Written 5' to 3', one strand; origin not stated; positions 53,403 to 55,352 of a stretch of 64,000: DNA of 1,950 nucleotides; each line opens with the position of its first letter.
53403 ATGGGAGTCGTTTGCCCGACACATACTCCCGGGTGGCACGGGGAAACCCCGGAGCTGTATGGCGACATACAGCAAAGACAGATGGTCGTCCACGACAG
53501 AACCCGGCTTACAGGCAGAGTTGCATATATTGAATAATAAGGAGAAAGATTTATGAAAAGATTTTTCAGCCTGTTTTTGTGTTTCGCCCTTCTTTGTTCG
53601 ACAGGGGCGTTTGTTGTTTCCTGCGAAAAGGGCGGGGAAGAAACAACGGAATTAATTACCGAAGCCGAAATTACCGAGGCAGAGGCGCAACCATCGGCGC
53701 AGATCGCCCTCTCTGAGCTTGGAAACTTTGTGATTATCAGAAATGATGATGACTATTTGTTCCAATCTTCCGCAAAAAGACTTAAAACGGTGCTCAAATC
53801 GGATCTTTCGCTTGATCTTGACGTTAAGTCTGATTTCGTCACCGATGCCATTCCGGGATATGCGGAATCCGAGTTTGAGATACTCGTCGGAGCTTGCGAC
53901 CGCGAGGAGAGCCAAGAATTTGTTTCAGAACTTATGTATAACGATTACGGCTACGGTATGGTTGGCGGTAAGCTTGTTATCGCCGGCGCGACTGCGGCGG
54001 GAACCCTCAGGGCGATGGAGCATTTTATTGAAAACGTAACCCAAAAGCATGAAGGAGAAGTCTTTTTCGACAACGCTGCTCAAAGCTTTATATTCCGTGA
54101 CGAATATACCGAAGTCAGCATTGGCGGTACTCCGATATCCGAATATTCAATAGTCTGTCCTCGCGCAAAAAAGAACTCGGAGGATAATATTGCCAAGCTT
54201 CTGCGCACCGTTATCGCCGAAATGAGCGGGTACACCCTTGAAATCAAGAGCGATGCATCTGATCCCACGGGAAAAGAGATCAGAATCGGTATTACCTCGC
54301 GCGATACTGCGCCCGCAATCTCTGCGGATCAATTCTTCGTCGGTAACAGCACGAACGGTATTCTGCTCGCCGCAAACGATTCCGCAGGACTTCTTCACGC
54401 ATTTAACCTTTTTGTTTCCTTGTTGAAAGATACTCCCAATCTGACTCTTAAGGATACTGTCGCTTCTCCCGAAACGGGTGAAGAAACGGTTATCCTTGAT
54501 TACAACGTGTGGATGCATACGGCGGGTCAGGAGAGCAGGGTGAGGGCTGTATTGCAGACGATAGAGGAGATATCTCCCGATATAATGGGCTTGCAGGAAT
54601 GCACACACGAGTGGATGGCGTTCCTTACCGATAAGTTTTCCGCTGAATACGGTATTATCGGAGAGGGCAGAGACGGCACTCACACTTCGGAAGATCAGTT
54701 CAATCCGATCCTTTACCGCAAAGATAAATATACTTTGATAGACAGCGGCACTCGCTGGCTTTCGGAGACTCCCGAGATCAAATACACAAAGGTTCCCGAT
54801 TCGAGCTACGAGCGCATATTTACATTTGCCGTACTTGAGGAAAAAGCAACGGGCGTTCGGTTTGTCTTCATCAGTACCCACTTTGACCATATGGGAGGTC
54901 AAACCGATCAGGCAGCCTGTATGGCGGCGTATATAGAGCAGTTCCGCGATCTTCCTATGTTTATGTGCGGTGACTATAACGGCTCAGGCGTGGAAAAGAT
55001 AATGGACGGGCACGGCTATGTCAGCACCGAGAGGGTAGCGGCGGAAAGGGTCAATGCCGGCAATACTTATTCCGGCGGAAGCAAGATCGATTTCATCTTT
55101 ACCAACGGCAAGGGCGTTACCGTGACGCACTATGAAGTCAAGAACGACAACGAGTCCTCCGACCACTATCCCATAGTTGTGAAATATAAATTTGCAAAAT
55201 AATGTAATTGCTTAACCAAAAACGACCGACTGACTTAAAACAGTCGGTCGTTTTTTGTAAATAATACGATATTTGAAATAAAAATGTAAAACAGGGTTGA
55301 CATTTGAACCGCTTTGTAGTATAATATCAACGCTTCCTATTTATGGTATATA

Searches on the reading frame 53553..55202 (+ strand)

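Call 43: search_protein_families(library=pfam, proteins=[window:53553-55202:+])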
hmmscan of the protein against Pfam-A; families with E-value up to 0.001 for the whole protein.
window:53553-55202:+ (549 aa): 1 family
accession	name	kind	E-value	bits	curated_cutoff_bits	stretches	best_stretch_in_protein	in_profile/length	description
PF03372.29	Exo_endo_phos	-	8.9e-09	35.8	24.5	1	317-538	3-225/225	Endonuclease/Exonuclease/phosphatase family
